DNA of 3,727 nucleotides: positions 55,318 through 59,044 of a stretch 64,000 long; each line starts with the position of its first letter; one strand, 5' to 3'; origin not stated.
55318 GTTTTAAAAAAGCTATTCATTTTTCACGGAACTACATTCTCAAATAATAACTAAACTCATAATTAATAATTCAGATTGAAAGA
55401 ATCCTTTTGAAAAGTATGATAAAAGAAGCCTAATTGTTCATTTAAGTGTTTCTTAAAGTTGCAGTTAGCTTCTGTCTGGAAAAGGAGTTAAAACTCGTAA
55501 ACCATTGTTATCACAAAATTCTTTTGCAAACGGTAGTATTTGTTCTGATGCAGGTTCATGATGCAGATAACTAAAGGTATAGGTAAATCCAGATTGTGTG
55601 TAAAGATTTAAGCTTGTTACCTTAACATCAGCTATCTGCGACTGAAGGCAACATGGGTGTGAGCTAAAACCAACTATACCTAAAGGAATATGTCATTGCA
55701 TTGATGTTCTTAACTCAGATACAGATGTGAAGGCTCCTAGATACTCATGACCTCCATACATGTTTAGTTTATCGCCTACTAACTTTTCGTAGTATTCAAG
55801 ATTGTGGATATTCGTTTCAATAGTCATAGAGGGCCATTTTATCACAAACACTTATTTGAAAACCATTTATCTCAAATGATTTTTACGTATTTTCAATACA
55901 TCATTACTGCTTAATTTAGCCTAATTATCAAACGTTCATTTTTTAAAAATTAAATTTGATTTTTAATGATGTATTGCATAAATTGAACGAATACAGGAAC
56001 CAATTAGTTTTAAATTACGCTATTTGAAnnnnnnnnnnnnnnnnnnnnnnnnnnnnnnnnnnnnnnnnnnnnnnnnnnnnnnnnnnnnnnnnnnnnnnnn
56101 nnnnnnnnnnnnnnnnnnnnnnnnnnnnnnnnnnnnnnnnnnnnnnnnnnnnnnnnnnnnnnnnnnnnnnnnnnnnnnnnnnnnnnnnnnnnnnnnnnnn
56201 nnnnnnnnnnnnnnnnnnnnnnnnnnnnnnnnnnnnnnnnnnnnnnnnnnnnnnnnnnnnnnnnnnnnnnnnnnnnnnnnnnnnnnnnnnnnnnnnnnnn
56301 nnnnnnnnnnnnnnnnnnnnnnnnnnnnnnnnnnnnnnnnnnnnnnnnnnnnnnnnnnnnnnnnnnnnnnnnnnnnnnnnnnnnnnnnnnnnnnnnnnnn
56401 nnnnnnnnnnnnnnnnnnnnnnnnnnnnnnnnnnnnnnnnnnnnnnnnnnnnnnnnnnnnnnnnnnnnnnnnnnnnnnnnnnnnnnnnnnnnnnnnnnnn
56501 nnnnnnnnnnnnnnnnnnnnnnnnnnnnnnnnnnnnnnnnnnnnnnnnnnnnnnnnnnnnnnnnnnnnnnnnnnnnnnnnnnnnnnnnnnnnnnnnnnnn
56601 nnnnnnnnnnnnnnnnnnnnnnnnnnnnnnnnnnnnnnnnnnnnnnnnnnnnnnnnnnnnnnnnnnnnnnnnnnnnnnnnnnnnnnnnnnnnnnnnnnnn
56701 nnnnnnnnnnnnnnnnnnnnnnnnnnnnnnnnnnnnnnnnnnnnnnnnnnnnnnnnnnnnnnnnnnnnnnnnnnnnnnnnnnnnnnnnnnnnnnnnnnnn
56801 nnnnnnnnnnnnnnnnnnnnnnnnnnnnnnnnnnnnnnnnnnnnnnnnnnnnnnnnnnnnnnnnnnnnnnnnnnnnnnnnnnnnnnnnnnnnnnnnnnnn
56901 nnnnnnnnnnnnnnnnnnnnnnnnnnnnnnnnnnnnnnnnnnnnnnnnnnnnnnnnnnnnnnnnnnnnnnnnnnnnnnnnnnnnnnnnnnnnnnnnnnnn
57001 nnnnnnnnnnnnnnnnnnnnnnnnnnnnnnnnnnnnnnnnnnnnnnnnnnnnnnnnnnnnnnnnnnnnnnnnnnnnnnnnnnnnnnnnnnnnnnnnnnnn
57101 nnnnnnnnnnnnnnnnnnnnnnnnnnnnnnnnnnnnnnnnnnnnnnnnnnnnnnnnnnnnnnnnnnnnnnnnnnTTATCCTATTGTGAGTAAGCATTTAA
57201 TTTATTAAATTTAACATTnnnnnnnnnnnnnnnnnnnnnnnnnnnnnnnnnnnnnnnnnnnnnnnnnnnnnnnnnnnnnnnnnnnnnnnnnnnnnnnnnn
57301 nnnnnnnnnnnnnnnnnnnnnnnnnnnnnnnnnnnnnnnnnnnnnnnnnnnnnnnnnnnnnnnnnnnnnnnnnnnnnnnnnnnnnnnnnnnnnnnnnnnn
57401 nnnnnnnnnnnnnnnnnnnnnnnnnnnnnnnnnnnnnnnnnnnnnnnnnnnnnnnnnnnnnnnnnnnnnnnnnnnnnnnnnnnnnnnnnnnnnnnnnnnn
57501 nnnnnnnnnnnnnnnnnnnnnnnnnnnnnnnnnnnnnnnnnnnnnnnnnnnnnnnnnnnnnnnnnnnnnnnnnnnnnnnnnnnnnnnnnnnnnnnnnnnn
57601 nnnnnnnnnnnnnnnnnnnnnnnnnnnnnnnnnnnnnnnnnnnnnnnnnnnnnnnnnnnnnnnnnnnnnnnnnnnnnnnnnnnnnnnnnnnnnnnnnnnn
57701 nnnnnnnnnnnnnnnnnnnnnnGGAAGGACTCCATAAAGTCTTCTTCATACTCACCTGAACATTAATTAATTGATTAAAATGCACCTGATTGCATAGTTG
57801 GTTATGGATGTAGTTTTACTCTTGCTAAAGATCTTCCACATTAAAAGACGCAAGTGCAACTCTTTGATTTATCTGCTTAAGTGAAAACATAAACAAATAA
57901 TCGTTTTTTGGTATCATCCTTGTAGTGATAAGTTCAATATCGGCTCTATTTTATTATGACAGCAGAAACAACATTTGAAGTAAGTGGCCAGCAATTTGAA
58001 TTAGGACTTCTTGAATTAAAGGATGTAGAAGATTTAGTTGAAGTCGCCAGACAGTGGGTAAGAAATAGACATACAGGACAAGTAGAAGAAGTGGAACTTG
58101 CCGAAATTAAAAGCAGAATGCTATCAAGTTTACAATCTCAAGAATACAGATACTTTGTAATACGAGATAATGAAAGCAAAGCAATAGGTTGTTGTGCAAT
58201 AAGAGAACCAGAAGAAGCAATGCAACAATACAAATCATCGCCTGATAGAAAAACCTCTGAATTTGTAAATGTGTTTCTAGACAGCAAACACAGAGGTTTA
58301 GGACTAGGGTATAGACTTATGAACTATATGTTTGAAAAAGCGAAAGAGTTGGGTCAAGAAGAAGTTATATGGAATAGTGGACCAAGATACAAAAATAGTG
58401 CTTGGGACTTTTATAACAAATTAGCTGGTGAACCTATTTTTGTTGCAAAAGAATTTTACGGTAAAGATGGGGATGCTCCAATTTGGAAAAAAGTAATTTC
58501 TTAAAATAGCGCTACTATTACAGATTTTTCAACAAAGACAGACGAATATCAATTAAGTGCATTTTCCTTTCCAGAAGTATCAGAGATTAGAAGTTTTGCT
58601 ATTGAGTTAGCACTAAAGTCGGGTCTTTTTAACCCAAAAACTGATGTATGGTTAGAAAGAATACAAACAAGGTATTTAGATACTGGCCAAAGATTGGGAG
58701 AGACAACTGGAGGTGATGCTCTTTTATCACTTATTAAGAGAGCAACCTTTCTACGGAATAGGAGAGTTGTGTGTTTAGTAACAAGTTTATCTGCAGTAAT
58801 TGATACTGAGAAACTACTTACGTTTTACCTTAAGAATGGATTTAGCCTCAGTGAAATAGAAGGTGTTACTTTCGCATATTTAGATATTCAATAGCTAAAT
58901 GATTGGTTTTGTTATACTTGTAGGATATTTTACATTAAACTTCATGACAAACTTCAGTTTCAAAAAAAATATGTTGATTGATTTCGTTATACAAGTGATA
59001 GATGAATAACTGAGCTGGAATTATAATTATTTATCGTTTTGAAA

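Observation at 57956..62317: Three in-frame stop codons interrupting otherwise conserved coding sequence within 4.4 kb, next to a decayed intergenic stretch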

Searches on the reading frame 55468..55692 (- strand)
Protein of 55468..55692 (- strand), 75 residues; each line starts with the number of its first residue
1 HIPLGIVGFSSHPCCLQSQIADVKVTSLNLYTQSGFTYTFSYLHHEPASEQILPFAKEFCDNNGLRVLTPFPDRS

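Call 43: search_protein_families(library=pfam, proteins=[window:55468-55692:-], max_evalue=10)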
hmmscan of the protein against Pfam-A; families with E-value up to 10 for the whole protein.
seq(75 aa): 0 families

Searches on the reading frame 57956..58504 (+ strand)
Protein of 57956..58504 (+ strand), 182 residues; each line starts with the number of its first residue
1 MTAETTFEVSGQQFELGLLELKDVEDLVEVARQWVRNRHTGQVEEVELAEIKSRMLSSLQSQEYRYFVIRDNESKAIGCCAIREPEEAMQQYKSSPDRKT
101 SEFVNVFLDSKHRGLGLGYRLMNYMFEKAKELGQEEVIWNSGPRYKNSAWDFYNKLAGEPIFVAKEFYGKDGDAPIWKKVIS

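Call 8: search_protein_families(library=pfam, proteins=[window:57956-58501:+], max_evalue=0.01)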
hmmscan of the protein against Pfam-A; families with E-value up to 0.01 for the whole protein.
window:57956-58501:+ (182 aa): 4 families
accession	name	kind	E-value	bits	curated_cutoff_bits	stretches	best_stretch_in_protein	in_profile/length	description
PF00583.31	Acetyltransf_1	-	2e-11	44.6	20.7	1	58-156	27-114/116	Acetyltransferase (GNAT) family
PF13508.13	Acetyltransf_7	-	1.3e-08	35.5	27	1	63-156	2-80/84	Acetyltransferase (GNAT) domain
PF13302.13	Acetyltransf_3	-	2.6e-05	25.4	25.4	1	19-142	7-122/138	Acetyltransferase (GNAT) domain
PF13673.13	Acetyltransf_10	-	0.0004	20.8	23.6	1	56-155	23-104/128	Acetyltransferase (GNAT) domain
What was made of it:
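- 57956..58504 (+): Complete GNAT N-acetyltransferase gene (182 aa). The TAA at 58502-58504 is its natural stop. Pfam Acetyltransf_1 matches at E=2e-11 (call 8).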

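Call 9: find_encoding_contigs(protein=window:57956-58504:+, flank=10000, max_places=6)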
Protein window:57956-58504:+ (182 aa): 4 contigs read that carry it; 3 places shown.
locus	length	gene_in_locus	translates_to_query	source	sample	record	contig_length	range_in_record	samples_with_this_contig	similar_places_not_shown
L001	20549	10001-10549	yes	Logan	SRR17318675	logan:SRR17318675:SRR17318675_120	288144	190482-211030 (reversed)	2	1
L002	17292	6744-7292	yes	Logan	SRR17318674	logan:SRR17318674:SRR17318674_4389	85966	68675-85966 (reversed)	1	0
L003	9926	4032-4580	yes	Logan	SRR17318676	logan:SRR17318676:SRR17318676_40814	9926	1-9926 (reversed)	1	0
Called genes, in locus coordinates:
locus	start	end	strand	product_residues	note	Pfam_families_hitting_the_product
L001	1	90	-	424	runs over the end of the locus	PF00069:Pkinase, PF07714:PK_Tyr_Ser-Thr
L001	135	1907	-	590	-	-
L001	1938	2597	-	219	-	-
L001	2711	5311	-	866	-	PF24684:Vgb_lyase (faint), PF08450:SGL (faint), PF25021:TEN_NHL (faint), PF06739:SBBP (faint), PF01436:NHL, PF17170:DUF5128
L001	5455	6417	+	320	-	PF01368:DHH, PF02833:DHHA2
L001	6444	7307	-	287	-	-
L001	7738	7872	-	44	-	-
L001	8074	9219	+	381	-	PF06202:GDE_C (faint)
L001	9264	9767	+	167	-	PF06983:3-dmu-9_3-mt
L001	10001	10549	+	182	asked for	PF00583:Acetyltransf_1, PF13508:Acetyltransf_7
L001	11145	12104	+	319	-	PF00248:Aldo_ket_red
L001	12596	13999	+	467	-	PF00664:ABC_membrane, PF03193:RsgA_GTPase (weak), PF00005:ABC_tran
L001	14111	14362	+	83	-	-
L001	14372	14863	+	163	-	-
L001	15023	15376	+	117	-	-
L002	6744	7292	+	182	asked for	PF00583:Acetyltransf_1, PF13508:Acetyltransf_7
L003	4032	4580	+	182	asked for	PF00583:Acetyltransf_1, PF13508:Acetyltransf_7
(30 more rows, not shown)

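Call 51: list_cluster_members(proteins=[L084:6025-6885:+, L087:12852-14201:+, L087:6186-7955:+, L087:5496-6152:+, L104:17045-17773:+, window:57956-58501:+, window:59100-60056:+])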
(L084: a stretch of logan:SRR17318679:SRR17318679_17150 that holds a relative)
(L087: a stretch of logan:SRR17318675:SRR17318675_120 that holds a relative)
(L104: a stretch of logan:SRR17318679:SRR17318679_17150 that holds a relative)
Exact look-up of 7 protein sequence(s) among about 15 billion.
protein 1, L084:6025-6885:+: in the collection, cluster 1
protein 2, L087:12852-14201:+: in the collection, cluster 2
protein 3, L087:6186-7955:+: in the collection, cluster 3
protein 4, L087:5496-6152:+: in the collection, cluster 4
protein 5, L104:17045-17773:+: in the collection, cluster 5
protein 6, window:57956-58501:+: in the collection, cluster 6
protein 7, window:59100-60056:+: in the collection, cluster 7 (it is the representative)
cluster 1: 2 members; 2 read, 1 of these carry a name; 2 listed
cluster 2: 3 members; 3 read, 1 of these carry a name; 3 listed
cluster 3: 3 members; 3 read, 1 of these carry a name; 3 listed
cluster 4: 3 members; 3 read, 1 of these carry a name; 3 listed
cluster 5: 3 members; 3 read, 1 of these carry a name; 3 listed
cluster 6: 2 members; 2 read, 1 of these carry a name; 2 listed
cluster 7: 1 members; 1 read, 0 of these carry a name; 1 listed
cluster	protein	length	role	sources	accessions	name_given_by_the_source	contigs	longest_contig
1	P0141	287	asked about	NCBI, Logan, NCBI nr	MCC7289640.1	TPM domain-containing protein [bacterium]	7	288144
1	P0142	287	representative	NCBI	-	-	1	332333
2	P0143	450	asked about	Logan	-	-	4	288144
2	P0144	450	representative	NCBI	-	-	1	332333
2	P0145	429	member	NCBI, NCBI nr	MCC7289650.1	type II/IV secretion system protein, partial [bacterium] | type II/IV secretion system protein [bacterium]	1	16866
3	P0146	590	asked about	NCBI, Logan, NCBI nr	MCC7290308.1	hypothetical protein IT417_03605 [bacterium] | hypothetical protein [bacterium]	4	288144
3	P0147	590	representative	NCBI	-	-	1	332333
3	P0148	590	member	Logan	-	-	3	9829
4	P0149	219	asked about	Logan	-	-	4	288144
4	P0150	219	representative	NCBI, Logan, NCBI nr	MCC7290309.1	hypothetical protein IT417_03610 [bacterium] | hypothetical protein [bacterium]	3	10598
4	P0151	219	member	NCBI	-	-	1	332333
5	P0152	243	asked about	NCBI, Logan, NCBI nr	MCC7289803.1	hypothetical protein IT417_00935 [bacterium] | hypothetical protein [bacterium]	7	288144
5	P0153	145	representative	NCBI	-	-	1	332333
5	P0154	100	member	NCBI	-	-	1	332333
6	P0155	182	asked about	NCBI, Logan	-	-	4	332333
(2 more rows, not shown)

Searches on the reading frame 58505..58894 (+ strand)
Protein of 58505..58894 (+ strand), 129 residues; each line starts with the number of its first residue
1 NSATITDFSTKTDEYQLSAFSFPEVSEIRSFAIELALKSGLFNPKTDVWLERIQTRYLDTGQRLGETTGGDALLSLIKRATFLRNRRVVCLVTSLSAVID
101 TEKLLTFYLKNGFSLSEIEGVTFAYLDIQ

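Call 8: search_protein_families(library=pfam, proteins=[window:58505-58894:+], max_evalue=0.01)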
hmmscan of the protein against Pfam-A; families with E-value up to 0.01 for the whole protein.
window:58505-58894:+ (129 aa): 0 families

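Call 27: search_protein_families(library=pfam, proteins=[window:58505-58891:+], max_evalue=10)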
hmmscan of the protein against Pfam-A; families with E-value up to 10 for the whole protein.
window:58505-58891:+ (129 aa): 0 families

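Call 33: search_protein_representatives(protein=window:58505-58891:+)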
Query: 129 residues. Proteins with E-value up to 0.001 (for the whole library): 2; up to 1e-10: 0; up to 1e-30: 0. The best 2 are listed.
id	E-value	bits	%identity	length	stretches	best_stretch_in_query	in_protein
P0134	3.6e-09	53.0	33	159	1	10-124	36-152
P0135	1.4e-07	47.8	33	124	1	6-116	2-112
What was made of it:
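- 58517..58894 (+): Separate small gene (~125 codons) of a rare family. ATT sits where both homologs have their start Met. It is weakly GNAT-like by fold only. An exhaustive HMMER search found 2 homologs: P0134 (E=3.6e-9) and P0135 (E=1.4e-7) (call 33).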

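Call 44: search_protein_families(library=ncbifam, proteins=[window:58517-58891:+], max_evalue=10)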
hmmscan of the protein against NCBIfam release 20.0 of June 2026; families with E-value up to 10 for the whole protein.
window:58517-58891:+ (125 aa): 0 families

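Call 57: find_related_loci(query=A1, collection=metagenome_contigs, flank=4000)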
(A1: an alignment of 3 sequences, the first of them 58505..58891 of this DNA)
Query A1 (129 aa) in metagenome_contigs; peptide patterns used: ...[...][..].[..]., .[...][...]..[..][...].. (x = any residue, [..] = any of these).
429 stretches matched a pattern, but none encodes a relative of the query by tblastn (E <= 1e-3).

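Call 58: predict_structure(alignment_id=A1)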
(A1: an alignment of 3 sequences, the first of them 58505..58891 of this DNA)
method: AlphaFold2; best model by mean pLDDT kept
length: 129 residues; sequences in the alignment: 3
mean_pLDDT: 56.3   pTM: 0.54
mean pLDDT of the five models: 56.3, 55.8, 54.2, 51.2, 50.9
residues with pLDDT >= 90: 0; 70-90: 33; 50-70: 48; < 50: 48
segments of 3 or more residues with pLDDT < 50: 1-28, 50-67
pLDDT, mean of each block of 10 residues (from residue 1): 24 34 39 74 62 37 47 66 67 56 73 80 75
secondary structure, 60 per line:
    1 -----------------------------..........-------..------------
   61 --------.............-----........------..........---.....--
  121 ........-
elements in order: H30-39 H69-81 E87-94 H101-110 E114-118 E121-128
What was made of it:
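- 58517..58894 (+): The AF2 model has pLDDT 56 (call 58).
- On GNAT superfamily (for the small ORF 58517-58894): The AF2 model is weak, with pLDDT 56 (call 58).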

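Call 59: find_related_loci(query=A1, collection=viral_contigs, flank=4000)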
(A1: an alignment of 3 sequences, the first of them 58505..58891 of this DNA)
Query A1 (129 aa) in viral_contigs; peptide patterns used: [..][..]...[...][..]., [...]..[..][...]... (x = any residue, [..] = any of these).
109 stretches matched a pattern, but none encodes a relative of the query by tblastn (E <= 1e-3).
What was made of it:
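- Tried and rejected: Scans of JGI metagenome contigs and viral contigs found no relative (calls 57, 59).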

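Call 61: fold_search(model_id=the predicted structure, library=pdb)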
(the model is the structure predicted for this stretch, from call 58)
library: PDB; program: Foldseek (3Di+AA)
matches with E <= 10: 636; with E <= 0.001: 0
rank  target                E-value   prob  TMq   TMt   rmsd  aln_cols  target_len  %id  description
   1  2oh1_B                5.3e-02  0.95  0.39  0.30   4.4        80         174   15  Crystal structure of acetyltransferase GNAT family (YP_013287.1) from Listeria monocytogenes 4b F2365 at 1.46 A resolu (released 2007-02-13)
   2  3lod                  8.3e-02  0.75  0.37  0.34   5.6       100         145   12  The crystal structure of the putative acyl-CoA N-acyltransferase from Klebsiella pneumoniae subsp.pneumoniae MGH 78578 (released 2010-03-16)
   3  2oh1_A                1.1e-01  0.93  0.38  0.29   3.2        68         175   13  Crystal structure of acetyltransferase GNAT family (YP_013287.1) from Listeria monocytogenes 4b F2365 at 1.46 A resolu (released 2007-02-13)
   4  2r7h_B                1.1e-01  0.77  0.35  0.30   4.0        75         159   16  CRYSTAL STRUCTURE OF A putative acetyltransferase of the GNAT family (DDE_3044) FROM DESULFOVIBRIO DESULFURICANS SUBSP (released 2007-09-25)
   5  9igl_H                1.3e-01  0.63  0.33  0.26   5.7        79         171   18  Crystal structure of P. syringae phosphinothricin acetyltransferase PSPTO_3321 in complex with L-phosphinothricin (released 2025-03-12)
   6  2r7h_A                1.4e-01  0.63  0.33  0.29   4.2        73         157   15  CRYSTAL STRUCTURE OF A putative acetyltransferase of the GNAT family (DDE_3044) FROM DESULFOVIBRIO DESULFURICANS SUBSP (released 2007-09-25)
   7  6iuf_B                1.5e-01  0.57  0.29  0.37   4.3        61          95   18  Crystal structure of Anti-CRISPR protein AcrVA5 (released 2019-04-10)
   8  6iuf_A                1.5e-01  0.54  0.30  0.37   4.8        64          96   17  Crystal structure of Anti-CRISPR protein AcrVA5 (released 2019-04-10)
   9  2bl1                  1.6e-01  0.77  0.35  0.27   5.0        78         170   20  Crystal structure of a putative phosphinothricin Acetyltransferase (PA4866) from Pseudomonas aeruginosa PAC1 (released 2005-09-21)
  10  9igk_A                1.6e-01  0.63  0.34  0.26   5.5        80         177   18  Crystal structure of P. syringae phosphinothricin acetyltransferase PSPTO_3321 (released 2025-03-12)
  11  9igl_D                1.7e-01  0.44  0.30  0.23   5.4        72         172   21  Crystal structure of P. syringae phosphinothricin acetyltransferase PSPTO_3321 in complex with L-phosphinothricin (released 2025-03-12)
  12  9igl_A                1.8e-01  0.57  0.33  0.26   5.6        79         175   18  Crystal structure of P. syringae phosphinothricin acetyltransferase PSPTO_3321 in complex with L-phosphinothricin (released 2025-03-12)
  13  2j8n_A                1.9e-01  0.66  0.33  0.26   5.1        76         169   22  Structure of P. aeruginosa acetyltransferase PA4866 solved at room temperature (released 2007-02-06)
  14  4m85_B                1.9e-01  0.51  0.30  0.23   4.0        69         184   20  Crystal structure of N-acetyltransferase from Staphylococcus aureus Mu50 (released 2014-09-17)
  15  4m85_A                1.9e-01  0.51  0.30  0.23   4.1        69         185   20  Crystal structure of N-acetyltransferase from Staphylococcus aureus Mu50 (released 2014-09-17)
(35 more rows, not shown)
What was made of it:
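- On GNAT superfamily (for the small ORF 58517-58894): Even so, nearly all of the top 50 Foldseek PDB hits are GNATs, at E=0.05-0.6 (call 61).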

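Call 73: search_protein_families(library=pfam, alignment_id=A1, max_evalue=1)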
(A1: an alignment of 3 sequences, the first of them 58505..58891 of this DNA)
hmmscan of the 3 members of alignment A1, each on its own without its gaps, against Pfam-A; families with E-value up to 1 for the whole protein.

A. member 1, window:58505-58891:+ (129 aa): 0 families

B. families by the number of members that match (of 3 scanned): 2 families
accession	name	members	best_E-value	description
PF12189.13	VirE1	1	0.12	Single-strand DNA-binding protein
PF21980.2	MksE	1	0.13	Condensin complex protein MksE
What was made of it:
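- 58517..58894 (+): There is no Pfam or NCBIfam hit (calls 8, 27, 44, 73).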
